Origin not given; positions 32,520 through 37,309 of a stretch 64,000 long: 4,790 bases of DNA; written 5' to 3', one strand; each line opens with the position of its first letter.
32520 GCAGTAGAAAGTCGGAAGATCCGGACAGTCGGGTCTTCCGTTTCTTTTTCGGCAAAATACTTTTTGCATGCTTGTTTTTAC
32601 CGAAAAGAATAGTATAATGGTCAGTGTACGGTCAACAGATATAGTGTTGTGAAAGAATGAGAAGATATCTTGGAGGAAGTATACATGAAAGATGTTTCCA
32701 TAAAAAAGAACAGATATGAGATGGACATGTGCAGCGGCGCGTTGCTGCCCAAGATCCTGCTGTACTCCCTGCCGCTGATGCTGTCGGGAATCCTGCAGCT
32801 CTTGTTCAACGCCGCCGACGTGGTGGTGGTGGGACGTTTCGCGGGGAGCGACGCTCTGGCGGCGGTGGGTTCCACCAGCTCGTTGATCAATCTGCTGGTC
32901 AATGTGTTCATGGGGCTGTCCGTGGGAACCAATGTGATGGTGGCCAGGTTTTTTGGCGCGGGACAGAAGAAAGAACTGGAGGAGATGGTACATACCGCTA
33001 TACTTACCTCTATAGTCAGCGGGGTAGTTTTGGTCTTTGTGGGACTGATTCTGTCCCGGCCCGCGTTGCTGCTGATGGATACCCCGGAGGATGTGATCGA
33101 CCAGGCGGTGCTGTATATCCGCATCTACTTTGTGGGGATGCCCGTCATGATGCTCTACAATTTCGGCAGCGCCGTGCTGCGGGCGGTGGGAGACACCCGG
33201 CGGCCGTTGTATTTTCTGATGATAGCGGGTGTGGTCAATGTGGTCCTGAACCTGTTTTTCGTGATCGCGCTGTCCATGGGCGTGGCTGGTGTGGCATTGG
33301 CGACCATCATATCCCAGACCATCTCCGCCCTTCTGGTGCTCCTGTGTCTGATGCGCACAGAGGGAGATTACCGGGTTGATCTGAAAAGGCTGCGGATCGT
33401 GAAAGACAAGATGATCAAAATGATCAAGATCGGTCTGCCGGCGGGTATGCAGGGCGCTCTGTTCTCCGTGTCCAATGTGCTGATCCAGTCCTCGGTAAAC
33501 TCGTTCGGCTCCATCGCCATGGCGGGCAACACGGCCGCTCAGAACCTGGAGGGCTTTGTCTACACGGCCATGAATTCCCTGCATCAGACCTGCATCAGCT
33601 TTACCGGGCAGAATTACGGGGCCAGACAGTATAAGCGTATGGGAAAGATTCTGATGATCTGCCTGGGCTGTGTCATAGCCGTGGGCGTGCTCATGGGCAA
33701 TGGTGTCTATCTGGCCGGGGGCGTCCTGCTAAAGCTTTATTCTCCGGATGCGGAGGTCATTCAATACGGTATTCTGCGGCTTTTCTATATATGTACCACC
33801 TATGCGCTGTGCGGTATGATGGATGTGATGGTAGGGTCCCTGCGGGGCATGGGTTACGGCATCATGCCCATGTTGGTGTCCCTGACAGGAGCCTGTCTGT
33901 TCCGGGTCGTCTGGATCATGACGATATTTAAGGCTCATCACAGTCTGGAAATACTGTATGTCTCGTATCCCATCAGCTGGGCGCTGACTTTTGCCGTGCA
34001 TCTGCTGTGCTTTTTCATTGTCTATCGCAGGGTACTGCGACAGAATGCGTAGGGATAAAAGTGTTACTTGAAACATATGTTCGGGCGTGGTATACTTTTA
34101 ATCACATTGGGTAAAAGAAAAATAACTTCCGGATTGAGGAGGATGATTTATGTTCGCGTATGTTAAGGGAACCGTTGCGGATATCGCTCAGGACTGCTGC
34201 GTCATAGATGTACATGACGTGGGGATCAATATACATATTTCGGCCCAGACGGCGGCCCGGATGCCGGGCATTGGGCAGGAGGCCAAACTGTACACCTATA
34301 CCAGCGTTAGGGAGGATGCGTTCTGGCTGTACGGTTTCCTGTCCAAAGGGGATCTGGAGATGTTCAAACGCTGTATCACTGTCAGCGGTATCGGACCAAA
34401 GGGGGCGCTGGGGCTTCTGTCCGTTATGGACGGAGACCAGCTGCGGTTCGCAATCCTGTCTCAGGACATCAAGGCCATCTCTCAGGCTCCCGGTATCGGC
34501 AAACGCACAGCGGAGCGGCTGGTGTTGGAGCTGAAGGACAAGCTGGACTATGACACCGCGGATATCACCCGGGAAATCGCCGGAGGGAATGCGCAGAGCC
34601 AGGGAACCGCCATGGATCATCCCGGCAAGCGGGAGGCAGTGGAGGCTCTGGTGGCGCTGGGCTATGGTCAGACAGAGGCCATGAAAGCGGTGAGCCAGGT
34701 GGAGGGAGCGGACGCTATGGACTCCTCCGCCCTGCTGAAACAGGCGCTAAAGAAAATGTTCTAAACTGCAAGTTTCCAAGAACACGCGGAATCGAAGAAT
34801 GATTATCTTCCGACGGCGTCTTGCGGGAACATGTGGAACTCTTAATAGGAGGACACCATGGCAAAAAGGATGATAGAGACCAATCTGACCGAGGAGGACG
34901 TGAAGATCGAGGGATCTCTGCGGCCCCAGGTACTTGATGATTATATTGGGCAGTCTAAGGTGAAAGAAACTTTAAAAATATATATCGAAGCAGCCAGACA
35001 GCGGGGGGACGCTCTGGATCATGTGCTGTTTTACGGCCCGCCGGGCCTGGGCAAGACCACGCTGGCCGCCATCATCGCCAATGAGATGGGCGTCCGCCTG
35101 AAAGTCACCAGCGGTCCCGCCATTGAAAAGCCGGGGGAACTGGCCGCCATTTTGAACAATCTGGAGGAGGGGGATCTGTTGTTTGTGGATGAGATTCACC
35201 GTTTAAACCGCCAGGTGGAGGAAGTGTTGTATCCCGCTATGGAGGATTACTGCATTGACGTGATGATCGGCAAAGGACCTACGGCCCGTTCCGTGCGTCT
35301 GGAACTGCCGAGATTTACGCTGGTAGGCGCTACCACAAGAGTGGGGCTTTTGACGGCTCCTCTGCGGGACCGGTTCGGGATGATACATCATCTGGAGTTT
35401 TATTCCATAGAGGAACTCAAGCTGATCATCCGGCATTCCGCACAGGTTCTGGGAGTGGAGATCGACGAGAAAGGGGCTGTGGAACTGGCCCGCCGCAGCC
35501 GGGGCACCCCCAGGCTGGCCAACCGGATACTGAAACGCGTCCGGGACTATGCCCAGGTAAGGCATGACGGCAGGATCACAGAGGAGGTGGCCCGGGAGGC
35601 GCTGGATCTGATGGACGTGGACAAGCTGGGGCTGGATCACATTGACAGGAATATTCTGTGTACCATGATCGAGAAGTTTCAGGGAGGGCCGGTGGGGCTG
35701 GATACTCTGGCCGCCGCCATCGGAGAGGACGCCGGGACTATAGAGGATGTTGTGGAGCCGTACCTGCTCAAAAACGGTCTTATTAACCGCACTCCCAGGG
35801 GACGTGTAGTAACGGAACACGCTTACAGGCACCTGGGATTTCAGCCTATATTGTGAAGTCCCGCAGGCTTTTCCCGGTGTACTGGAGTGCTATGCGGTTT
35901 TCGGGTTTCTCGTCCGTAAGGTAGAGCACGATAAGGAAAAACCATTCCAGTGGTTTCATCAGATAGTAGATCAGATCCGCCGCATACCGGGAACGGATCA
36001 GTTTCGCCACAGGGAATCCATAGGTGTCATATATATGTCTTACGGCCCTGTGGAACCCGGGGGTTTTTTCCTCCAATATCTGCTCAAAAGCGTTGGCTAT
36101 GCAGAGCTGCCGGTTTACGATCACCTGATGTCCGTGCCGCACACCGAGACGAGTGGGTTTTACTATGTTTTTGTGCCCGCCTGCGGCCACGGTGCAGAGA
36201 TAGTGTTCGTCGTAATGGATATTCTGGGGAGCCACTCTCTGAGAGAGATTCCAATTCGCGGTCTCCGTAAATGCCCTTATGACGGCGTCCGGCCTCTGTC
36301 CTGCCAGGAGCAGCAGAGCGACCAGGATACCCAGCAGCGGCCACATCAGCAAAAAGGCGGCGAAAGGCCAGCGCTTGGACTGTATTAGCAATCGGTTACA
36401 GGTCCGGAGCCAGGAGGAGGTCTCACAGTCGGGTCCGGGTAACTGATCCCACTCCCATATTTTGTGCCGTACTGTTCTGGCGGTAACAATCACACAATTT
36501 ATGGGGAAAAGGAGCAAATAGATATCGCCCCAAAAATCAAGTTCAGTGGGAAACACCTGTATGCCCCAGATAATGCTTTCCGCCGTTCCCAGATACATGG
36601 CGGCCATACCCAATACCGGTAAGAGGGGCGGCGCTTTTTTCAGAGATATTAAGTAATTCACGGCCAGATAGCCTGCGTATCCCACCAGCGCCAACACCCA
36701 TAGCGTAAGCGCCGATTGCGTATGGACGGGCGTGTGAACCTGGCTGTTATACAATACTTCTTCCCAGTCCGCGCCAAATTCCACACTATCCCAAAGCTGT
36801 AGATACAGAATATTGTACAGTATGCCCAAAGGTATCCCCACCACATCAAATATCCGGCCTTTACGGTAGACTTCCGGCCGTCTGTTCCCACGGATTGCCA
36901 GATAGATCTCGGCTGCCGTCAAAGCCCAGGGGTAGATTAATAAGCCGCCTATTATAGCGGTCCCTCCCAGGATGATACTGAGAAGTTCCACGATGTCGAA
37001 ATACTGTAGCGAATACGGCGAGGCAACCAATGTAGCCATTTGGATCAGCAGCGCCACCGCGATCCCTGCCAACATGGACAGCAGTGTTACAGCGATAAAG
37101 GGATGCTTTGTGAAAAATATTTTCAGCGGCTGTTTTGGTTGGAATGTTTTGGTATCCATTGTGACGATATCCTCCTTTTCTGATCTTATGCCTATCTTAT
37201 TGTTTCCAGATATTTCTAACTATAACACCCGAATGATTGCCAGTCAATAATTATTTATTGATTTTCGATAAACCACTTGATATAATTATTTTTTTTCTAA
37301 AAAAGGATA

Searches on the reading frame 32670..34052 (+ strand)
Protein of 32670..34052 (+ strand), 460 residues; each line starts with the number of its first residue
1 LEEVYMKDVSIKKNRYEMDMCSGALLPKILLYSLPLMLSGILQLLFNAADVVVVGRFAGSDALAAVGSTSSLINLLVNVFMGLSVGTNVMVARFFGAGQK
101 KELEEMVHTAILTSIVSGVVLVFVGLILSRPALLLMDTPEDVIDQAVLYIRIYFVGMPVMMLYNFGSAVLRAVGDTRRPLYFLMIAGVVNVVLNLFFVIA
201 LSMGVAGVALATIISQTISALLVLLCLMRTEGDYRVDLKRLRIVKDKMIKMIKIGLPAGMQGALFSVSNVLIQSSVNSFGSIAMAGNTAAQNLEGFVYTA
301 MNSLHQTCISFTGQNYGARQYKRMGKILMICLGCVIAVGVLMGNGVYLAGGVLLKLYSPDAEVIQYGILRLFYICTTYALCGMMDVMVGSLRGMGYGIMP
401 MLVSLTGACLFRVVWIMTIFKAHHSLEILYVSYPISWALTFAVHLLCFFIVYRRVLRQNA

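Call 93: search_protein_families(library=pfam, proteins=[window:32670-34052:+], max_evalue=0.00001)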
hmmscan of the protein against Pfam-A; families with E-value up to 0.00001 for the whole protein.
window:32670-34052:+ (460 aa): 2 families
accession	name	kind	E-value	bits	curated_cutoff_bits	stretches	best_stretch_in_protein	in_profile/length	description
PF01554.23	MatE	-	9.1e-51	172.2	24.9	2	35-195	1-160/161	MatE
PF03023.19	MurJ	-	1.6e-10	40.6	27.4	1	36-250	205-417/451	Lipid II flippase MurJ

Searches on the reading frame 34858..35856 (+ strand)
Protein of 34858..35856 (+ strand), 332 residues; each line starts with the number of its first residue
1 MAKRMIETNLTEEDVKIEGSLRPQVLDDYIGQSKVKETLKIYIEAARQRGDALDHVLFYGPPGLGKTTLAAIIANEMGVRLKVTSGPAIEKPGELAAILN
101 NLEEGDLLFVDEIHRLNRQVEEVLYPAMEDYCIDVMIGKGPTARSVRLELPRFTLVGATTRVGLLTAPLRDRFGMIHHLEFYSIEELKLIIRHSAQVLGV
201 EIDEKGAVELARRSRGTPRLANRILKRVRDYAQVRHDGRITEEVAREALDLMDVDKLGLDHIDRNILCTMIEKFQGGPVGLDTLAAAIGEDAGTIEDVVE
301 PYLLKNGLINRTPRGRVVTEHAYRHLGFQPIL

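Call 93: search_protein_families(library=pfam, proteins=[window:34858-35856:+], max_evalue=0.00001)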
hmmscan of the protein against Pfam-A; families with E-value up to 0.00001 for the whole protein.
window:34858-35856:+ (332 aa): 6 families
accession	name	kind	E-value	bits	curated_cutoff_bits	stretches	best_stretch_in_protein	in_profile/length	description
PF05496.18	RuvB_N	-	1.1e-82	275.9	27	1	21-179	1-159/159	Holliday junction DNA helicase RuvB P-loop domain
PF17864.7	AAA_lid_4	-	1.3e-31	108.6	27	1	182-255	1-74/74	RuvB AAA lid domain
PF05491.19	RuvB_C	-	9.3e-27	93.2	24.7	1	256-326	1-71/72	RuvB C-terminal winged helix domain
PF00004.35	AAA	-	2.5e-20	73.7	21.2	1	56-178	1-128/131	ATPase family associated with various cellular activities (AAA)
PF07728.20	AAA_5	-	1.4e-08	35.3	22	1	55-173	1-139/139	AAA domain (dynein-related subfamily)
PF01078.27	Mg_chelatase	-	8e-06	25.8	20.3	0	27-74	3-43/207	Magnesium chelatase, subunit ChlI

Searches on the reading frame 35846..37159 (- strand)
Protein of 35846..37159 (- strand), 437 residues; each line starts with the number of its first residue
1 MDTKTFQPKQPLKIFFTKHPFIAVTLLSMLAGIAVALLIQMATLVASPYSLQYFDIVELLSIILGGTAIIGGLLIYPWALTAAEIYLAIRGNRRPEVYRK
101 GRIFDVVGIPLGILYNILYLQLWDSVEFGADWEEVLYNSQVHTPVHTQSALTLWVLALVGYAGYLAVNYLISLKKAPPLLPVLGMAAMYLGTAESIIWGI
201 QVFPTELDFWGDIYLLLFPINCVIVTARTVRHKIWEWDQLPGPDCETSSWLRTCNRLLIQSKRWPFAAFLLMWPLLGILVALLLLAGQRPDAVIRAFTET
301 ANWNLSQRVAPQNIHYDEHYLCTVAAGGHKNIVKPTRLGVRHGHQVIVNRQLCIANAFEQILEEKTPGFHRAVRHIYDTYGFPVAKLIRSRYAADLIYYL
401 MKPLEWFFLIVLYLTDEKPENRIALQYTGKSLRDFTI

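Call 93: search_protein_families(library=pfam, proteins=[window:35846-37159:-], max_evalue=0.00001)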
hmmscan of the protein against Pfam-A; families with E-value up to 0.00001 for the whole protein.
window:35846-37159:- (437 aa): 2 families
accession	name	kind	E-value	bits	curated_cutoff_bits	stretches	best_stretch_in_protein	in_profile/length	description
PF20394.4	DUF6688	-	1.3e-73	248.1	26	1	68-314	3-248/248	DUF6688 N-terminal domain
PF23543.1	DUF6688_C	-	1.7e-60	202.5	25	1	317-428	1-112/112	DUF6688 C-terminal domain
